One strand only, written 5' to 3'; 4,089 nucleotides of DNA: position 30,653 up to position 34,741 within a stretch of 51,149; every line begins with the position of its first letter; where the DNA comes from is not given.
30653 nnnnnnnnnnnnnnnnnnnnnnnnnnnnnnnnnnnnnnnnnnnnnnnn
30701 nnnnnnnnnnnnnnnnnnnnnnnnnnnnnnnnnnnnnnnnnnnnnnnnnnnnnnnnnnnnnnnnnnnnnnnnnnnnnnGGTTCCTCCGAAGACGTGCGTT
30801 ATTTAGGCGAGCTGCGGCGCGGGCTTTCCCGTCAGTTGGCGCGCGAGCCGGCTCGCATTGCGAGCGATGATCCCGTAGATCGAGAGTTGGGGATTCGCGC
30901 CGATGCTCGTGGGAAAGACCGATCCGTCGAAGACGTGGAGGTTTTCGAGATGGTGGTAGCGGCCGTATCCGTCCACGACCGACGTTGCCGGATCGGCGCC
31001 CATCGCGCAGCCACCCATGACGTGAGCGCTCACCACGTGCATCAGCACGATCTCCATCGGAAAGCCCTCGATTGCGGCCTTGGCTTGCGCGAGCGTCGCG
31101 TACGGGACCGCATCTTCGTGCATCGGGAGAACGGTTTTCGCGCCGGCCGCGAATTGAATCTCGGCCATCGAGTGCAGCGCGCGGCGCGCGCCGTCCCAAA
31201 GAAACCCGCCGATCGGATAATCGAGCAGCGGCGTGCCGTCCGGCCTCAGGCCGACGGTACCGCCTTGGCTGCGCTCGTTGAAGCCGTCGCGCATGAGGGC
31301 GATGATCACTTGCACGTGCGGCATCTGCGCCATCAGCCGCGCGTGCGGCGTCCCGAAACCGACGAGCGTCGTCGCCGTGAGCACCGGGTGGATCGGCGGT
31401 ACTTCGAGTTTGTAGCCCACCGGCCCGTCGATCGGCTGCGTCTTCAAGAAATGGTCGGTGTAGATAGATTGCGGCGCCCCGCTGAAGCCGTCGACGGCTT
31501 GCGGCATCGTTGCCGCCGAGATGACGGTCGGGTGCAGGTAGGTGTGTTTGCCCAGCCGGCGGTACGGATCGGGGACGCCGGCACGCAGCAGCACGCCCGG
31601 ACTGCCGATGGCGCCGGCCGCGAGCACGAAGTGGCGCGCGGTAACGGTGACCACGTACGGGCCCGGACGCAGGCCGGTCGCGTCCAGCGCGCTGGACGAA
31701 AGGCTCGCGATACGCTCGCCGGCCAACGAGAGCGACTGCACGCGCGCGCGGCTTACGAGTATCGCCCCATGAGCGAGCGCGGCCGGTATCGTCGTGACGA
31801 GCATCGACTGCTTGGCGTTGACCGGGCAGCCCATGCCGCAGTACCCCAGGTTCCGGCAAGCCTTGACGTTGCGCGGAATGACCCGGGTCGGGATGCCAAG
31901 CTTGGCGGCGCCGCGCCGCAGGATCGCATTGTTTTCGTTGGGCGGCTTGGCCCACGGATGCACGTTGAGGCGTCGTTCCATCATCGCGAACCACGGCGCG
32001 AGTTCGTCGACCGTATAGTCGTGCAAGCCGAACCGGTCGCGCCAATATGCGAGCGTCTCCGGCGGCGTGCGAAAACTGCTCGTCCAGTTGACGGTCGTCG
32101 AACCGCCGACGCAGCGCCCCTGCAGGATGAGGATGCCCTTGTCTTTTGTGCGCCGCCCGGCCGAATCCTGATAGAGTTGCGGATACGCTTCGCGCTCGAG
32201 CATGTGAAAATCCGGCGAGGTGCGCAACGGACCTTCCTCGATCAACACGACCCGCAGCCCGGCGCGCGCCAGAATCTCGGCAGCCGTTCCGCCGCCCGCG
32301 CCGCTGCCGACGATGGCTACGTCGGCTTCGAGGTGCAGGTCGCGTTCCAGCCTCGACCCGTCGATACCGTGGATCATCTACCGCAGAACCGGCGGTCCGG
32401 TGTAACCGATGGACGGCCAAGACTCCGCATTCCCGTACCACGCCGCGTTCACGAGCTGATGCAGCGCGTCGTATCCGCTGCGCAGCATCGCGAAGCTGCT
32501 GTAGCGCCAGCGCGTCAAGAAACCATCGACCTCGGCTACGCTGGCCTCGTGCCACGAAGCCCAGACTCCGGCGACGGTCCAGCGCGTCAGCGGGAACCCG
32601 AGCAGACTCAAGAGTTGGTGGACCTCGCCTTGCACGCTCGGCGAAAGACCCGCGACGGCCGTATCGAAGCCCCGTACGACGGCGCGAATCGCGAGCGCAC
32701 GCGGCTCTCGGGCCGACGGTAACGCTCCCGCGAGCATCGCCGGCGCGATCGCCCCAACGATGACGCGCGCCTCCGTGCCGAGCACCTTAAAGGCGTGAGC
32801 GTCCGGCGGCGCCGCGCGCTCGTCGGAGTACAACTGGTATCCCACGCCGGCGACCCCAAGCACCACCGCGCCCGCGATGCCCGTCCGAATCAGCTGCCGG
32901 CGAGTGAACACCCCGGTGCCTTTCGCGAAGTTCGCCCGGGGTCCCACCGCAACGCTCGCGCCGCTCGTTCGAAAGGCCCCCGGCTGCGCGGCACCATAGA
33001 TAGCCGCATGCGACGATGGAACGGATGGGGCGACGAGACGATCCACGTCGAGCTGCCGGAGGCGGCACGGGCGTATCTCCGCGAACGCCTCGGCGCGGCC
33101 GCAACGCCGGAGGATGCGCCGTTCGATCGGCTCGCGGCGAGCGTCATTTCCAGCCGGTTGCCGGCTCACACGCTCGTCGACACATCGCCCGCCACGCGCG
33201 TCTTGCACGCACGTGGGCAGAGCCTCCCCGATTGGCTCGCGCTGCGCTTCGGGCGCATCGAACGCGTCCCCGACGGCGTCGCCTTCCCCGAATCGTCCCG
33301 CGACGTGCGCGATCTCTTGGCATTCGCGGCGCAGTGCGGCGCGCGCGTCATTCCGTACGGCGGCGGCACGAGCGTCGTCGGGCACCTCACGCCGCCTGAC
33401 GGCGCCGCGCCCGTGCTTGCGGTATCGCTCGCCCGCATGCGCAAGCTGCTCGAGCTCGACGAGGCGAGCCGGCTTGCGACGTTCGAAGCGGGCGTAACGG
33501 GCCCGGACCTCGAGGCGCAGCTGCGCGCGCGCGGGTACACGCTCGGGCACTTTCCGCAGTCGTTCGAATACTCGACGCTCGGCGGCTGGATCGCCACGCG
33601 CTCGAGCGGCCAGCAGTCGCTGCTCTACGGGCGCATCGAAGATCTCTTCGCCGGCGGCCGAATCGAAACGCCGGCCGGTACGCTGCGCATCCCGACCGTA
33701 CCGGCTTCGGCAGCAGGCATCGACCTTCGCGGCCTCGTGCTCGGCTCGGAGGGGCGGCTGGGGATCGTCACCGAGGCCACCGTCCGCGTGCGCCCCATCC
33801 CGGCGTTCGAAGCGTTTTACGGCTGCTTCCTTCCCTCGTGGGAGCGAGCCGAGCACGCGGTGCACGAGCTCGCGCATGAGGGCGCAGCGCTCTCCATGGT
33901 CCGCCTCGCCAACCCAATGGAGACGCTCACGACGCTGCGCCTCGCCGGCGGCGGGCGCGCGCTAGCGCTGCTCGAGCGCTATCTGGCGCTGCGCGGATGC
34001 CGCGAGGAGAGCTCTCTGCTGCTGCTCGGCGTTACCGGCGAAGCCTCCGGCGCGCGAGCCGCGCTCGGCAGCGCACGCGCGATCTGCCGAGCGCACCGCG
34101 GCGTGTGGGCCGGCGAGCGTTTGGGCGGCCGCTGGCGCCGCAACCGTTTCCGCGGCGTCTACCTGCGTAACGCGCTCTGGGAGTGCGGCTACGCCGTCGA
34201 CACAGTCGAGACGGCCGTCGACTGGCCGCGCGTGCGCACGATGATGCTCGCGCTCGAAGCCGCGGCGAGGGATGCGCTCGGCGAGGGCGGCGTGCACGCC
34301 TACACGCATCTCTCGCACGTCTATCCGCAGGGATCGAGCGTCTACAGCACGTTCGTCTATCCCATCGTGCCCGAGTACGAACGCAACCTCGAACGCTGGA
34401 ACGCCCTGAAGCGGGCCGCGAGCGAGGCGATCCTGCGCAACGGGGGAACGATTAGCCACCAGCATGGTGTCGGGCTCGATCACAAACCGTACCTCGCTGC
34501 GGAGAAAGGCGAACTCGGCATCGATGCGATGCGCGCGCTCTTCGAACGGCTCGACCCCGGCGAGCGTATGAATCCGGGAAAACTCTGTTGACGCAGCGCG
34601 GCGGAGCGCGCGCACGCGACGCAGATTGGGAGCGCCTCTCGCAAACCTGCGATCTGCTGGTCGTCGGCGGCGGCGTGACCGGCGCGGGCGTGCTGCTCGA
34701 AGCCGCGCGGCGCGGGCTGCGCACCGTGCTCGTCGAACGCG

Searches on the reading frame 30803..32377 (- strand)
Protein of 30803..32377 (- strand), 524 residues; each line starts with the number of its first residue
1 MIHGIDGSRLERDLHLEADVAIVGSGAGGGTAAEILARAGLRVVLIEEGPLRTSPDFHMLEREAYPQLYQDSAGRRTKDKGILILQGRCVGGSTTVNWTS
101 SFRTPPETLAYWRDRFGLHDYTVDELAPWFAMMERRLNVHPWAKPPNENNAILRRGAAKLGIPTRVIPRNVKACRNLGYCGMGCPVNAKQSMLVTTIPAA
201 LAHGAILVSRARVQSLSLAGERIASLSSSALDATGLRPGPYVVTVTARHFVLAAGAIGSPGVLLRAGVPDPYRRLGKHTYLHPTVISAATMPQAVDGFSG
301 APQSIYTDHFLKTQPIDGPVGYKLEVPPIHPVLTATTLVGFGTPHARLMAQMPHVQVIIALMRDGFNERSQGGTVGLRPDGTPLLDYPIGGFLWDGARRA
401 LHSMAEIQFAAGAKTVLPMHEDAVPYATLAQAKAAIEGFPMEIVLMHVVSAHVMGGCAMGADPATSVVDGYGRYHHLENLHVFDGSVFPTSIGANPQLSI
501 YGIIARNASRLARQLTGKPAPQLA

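Call 62: search_protein_families(library=pfam, proteins=[window:30803-32377:-], max_evalue=0.00001)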
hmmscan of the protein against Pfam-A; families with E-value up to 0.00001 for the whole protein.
window:30803-32377:- (524 aa): 3 families
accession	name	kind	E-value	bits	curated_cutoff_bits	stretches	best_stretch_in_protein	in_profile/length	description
PF00732.25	GMC_oxred_N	-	1.5e-44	152.9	23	1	67-283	3-217/218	GMC oxidoreductase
PF05199.19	GMC_oxred_C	-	2.4e-22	80.4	24.6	1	380-502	15-137/139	GMC oxidoreductase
PF00890.30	FAD_binding_2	-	4.5e-07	29.8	20.4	0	19-51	1-33/414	FAD binding domain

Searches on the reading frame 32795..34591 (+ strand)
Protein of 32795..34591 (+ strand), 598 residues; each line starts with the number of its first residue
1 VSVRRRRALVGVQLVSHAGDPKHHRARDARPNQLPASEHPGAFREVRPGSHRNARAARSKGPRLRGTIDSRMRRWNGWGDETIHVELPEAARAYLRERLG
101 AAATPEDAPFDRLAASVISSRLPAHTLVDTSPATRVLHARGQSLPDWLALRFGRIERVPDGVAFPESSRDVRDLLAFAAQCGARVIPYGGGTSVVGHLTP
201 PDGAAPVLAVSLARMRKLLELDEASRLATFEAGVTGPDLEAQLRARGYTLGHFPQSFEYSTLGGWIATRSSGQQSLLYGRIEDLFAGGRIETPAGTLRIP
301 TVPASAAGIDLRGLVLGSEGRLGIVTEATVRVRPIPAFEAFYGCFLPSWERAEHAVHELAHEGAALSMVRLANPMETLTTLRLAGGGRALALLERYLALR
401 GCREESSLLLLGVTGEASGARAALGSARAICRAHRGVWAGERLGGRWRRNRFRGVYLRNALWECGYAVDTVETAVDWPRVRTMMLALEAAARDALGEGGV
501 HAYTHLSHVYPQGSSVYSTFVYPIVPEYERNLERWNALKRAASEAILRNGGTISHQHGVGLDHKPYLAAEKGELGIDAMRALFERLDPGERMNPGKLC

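Call 62: search_protein_families(library=pfam, proteins=[window:32795-34591:+], max_evalue=0.00001)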
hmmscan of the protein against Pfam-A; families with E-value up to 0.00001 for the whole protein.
window:32795-34591:+ (598 aa): 2 families
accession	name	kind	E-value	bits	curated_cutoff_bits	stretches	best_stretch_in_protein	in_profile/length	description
PF02913.24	FAD-oxidase_C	-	8.6e-34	117.8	21.2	1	336-597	2-248/248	FAD linked oxidases, C-terminal domain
PF01565.28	FAD_binding_4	-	3.2e-32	111.5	26.4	1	159-297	1-135/139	FAD binding domain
